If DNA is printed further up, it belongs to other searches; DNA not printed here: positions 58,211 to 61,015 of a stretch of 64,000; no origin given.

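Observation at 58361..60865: AT-rich orphan 834-aa protein with zinc ribbon plus PD-(D/E)xK-like C-terminus, wedged between an RM-like module and defence-gene debris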

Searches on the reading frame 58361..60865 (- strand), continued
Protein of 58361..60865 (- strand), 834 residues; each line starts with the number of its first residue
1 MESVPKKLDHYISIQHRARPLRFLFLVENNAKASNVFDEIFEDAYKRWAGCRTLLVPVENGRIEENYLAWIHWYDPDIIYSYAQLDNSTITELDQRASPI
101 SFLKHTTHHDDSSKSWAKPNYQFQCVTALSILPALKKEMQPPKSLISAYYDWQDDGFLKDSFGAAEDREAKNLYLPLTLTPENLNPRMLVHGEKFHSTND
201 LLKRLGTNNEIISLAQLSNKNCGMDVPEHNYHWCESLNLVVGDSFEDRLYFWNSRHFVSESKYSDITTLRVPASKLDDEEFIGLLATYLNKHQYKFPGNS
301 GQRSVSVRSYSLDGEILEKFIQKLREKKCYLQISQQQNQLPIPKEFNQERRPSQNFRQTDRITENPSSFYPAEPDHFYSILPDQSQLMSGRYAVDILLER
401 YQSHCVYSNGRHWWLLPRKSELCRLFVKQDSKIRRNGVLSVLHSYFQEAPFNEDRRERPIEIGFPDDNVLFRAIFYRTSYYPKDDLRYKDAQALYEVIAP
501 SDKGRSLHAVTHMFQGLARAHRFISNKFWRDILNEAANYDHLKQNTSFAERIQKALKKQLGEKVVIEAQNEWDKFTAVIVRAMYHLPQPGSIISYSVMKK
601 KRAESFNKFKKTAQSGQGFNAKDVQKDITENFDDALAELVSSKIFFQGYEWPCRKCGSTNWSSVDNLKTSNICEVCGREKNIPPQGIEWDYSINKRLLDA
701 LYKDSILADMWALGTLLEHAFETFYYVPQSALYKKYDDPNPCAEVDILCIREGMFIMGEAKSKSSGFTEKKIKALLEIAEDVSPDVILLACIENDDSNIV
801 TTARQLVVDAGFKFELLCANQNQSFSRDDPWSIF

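Call 53: fold_search(model_id=the predicted structure, library=pdb)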
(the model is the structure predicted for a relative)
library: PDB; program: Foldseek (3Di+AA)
matches with E <= 10: 813; with E <= 0.001: 0
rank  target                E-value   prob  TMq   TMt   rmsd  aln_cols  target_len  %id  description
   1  8bao_A                1.6e-03  0.99  0.13  0.28  16.2       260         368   10  Dysgonamonadaceae bacterium CRISPR ancillary nuclease 2 (released 2022-11-30)
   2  8bao_B                1.8e-03  0.99  0.14  0.28  15.4       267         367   11  Dysgonamonadaceae bacterium CRISPR ancillary nuclease 2 (released 2022-11-30)
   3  1xmx                  4.1e-03  0.91  0.13  0.26  25.6       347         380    9  Crystal structure of protein VC1899 from Vibrio cholerae (released 2004-11-16)
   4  9u49_A                4.3e-03  0.94  0.12  0.24  16.2       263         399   11  crystal structure of Cdn1 in complex with cA4 (released 2026-02-04)
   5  8www_B                7.9e-03  0.18  0.10  0.14  20.8       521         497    9  Crystal structure of the adenylation domain of SyAstC (released 2024-06-05)
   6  3ipl_A                9.9e-03  0.21  0.11  0.17  21.3       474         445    8  CRYSTAL STRUCTURE OF o-succinylbenzoic acid-CoA ligase FROM Staphylococcus aureus subsp. aureus Mu50 (released 2009-08-25)
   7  7a9j                  1.1e-02  0.21  0.11  0.16  24.5       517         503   11  Crystal structure of the R395G mutant form of Coronafacic Acid Ligase from Pectobacterium brasiliense (released 2021-05-05)
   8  3l8c_A                1.1e-02  0.20  0.11  0.15  21.0       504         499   10  Structure of probable D-alanine--poly(phosphoribitol) ligase subunit-1 from Streptococcus pyogenes (released 2010-01-19)
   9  9up2_A                1.6e-02  0.18  0.11  0.07  22.9       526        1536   10  PvdL-E2-C3-A3-PCP3 in complex with MLP (NRPS cross-module) (released 2026-04-01)
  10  5fwx_B                3.2e-02  0.23  0.09  0.16  16.5       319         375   10  Crystal structure of the AMPA receptor GluA2/A4 N-terminal domain heterodimer (released 2016-03-16)
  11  7a9i                  3.7e-02  0.14  0.11  0.16  24.2       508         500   10  Crystal structure of Coronafacic Acid Ligase from Pectobacterium brasiliense (released 2021-05-05)
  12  3kxl_A                5.5e-02  0.25  0.11  0.24  17.7       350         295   10  crystal structure of SsGBP mutation variant G235S (released 2010-05-26)
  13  5xss_B                6.9e-02  0.16  0.08  0.19  18.5       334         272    9  XylFII molecule (released 2017-08-02)
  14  5gyz                  7.3e-02  0.12  0.09  0.14  18.3       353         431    8  luciferase AMP/7-cy-L complex (released 2017-09-27)
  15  6aaa_A                8.2e-02  0.10  0.11  0.16  23.1       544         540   10  Structure of a blue-shifted Luciferase from Amydetes vivianii (released 2018-08-22)
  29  6sce_A                1.6e-01  0.94  0.10  0.13   8.6       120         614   14  Structure of a Type III CRISPR defence DNA nuclease activated by cyclic oligoadenylate (released 2020-02-19)
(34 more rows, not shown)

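Call 54: fold_search(model_id=the predicted structure, library=viral)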
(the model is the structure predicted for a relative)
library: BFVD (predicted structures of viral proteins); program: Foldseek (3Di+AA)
matches with E <= 10: 561; with E <= 0.001: 0
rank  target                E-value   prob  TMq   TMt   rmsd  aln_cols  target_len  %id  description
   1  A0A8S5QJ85            3.4e-03  1.00  0.10  0.27   5.3       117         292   15  Restriction endonuclease [Siphoviridae sp. ctezl47]
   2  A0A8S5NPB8            1.7e-02  0.60  0.12  0.27  30.4       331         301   10  Restriction endonuclease [Siphoviridae sp. ctGMq5]
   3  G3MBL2                2.9e-02  0.57  0.13  0.31  20.8       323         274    9  Gp146 [Bacillus phage G]
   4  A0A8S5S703            3.3e-02  0.82  0.11  0.22  19.1       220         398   10  Restriction endonuclease [Siphoviridae sp. ctVDy27]
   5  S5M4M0                3.5e-02  0.77  0.13  0.31  11.1       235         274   11  Uncharacterized protein [Bacillus phage JL]
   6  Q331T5                3.7e-02  0.98  0.08  0.29   4.5        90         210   11  (no name in the UniProt tables at hand)
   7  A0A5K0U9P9            4.3e-02  0.08  0.10  0.12  29.9       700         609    8  PHD finger-like domain-containing protein 5A [Yasminevirus sp. GU-2018]
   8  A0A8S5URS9            5.4e-02  0.72  0.09  0.20  12.6       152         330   12  Restriction endonuclease [Siphoviridae sp. cthae16]
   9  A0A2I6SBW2            5.7e-02  0.11  0.08  0.17  20.0       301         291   12  WSSV211 [White spot syndrome virus]
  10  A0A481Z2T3            6.1e-02  0.11  0.09  0.07  23.2       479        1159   11  Glycosyl transferase family 8 [Mimivirus LCMiAC02]
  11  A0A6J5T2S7            6.8e-02  0.85  0.11  0.47   5.7       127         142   14  PD-(D/E)XK nuclease domain-containing protein [uncultured Caudovirales phage]
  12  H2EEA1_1              6.8e-02  0.20  0.10  0.10  22.1       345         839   12  Putative DNA mismatch repair protein MutS-like protein [Moumouvirus sp. 'Monve']
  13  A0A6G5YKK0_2          6.8e-02  0.06  0.08  0.07  36.9       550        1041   11  (no name in the UniProt tables at hand)
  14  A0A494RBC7            7.2e-02  0.99  0.08  0.40   3.1        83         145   20  (no name in the UniProt tables at hand)
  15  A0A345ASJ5            7.2e-02  0.87  0.09  0.34   8.3       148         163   16  Uncharacterized protein [Paenibacillus phage C7Cdelta]
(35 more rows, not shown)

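Call 57: search_protein_families(library=pfam, alignment_id=A3, max_evalue=1)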
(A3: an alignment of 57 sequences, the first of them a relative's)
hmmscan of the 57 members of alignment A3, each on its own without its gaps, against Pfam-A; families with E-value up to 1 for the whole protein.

A. member 1, P0001 (834 aa): 1 family
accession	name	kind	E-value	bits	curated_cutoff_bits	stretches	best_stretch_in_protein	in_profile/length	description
PF08271.17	Zn_Ribbon_TF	-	0.095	12.7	29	1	653-689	3-40/43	TFIIB zinc-binding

B. families by the number of members that match (of 57 scanned): 35 families (the first 25 are shown)
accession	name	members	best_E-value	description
PF04810.20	zf-Sec23_Sec24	8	0.082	Sec23/Sec24 zinc finger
PF15135.11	UPF0515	5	0.0058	Uncharacterised protein UPF0515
PF08378.17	NERD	4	4.8e-05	Nuclease-related domain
PF05129.18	Zn_ribbon_Elf1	4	0.013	Transcription elongation factor Elf1 like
PF23145.1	Zf_2nd_IFT121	3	0.0099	IFT121, second zinc finger domain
PF09723.15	Zn_ribbon_8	3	0.017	Zinc ribbon domain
PF08271.17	Zn_Ribbon_TF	3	0.095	TFIIB zinc-binding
PF14311.12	DUF4379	3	0.27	Probable Treble clef zinc finger domain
PF13963.11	Transpos_assoc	1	0.0027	Transposase-associated domain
PF06304.16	DUF1048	1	0.014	Protein of unknown function (DUF1048)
PF09078.16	CheY-binding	1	0.029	CheY binding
PF16891.10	STPPase_N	1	0.036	Serine-threonine protein phosphatase N-terminal domain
PF17639.7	DUF5517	1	0.045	Family of unknown function (DUF5517)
PF23562.2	AMP-binding_C_3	1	0.057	AMP-binding enzyme C-terminal domain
PF16525.10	MHB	1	0.088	Haemophore, haem-binding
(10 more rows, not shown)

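Call 58: search_dna_similar(query=window:58361-60865:-, collection=plasmids, mode=protein, max_evalue=0.001)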
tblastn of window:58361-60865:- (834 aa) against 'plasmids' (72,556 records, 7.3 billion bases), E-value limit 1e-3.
Records with a match: 3; places in all: 3; records where one place covers at least 80% of the query: 3.
Best place of each record, by identity: <60% 3.
By first word of the organism name: Burkholderia 2; Piscirickettsia 1.
By predicted mobility (MOB-suite, as given by PLSDB): conjugative 2; non-mobilizable 1.
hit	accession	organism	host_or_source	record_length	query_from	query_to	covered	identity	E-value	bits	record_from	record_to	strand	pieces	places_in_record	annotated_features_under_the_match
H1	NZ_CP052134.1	Burkholderia glumae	rice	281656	19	806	94%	26.4%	6e-79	286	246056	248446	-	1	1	hypothetical protein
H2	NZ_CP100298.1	Burkholderia glumae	cell culture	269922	19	806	94%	26.3%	6e-79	286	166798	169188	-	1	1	hypothetical protein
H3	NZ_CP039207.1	Piscirickettsia salmonis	Salmo salar,cell culture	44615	6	789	94%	26.3%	6e-67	250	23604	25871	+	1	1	hypothetical protein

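Call 59: search_dna_similar(query=window:58361-60865:-, collection=phages, mode=protein, max_evalue=0.001)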
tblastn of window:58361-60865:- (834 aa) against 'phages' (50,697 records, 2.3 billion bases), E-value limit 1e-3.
No match.

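Call 60: get_annotated_region(hit=H1, flank=8000)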
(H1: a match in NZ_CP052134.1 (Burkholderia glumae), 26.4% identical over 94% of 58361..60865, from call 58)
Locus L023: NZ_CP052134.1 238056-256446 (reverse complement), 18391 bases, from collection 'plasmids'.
description: Burkholderia glumae strain HN2 plasmid pbghn2, complete sequence
organism: Burkholderia glumae (NCBI taxid 337)
taxonomy: Bacteria; Pseudomonadota; Betaproteobacteria; Burkholderiales; Burkholderiaceae; Burkholderia; Burkholderia glumae
host: -; source: rice; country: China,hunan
typing (MOB-suite, as given by PLSDB): conjugative; replicon rep_cluster_1467; relaxase MOBF,MOBP; mating-pair formation MPF_F
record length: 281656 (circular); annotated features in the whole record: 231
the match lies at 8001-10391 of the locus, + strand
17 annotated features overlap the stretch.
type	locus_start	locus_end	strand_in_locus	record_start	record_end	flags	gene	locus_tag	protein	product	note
CDS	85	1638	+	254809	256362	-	-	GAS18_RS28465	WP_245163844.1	phage integrase family protein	-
CDS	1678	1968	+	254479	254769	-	-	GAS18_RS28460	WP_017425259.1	hypothetical protein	-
CDS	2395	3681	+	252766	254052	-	-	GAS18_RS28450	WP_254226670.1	tyrosine-type recombinase/integrase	GO:0015074 - DNA integration [Evidence IEA]; GO:0006310 - DNA recombination [Evidence IEA]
CDS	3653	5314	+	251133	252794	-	-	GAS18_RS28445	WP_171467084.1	tyrosine-type recombinase/integrase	GO:0015074 - DNA integration [Evidence IEA]; GO:0006310 - DNA recombination [Evidence IEA]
CDS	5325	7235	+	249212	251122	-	-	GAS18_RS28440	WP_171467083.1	tyrosine-type recombinase/integrase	GO:0015074 - DNA integration [Evidence IEA]; GO:0006310 - DNA recombination [Evidence IEA]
CDS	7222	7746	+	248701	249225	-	-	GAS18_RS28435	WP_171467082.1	hypothetical protein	-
CDS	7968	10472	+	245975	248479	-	-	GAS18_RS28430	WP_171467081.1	hypothetical protein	-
CDS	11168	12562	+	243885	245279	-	-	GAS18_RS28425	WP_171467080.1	hypothetical protein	-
CDS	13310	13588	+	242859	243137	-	-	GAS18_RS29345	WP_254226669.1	tyrosine-type recombinase/integrase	GO:0015074 - DNA integration [Evidence IEA]; GO:0006310 - DNA recombination [Evidence IEA]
CDS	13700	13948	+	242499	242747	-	-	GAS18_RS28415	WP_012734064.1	AbrB/MazE/SpoVT family DNA-binding domain-containing protein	-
CDS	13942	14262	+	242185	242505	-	-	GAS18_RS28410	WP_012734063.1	type II toxin-antitoxin system PemK/MazF family toxin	-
CDS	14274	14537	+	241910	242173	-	-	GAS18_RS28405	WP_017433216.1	hypothetical protein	-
CDS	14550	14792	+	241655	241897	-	-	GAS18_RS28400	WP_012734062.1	hypothetical protein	-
CDS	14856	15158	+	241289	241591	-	-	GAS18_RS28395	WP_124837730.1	hypothetical protein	-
CDS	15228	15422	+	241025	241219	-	-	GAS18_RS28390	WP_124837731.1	hypothetical protein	-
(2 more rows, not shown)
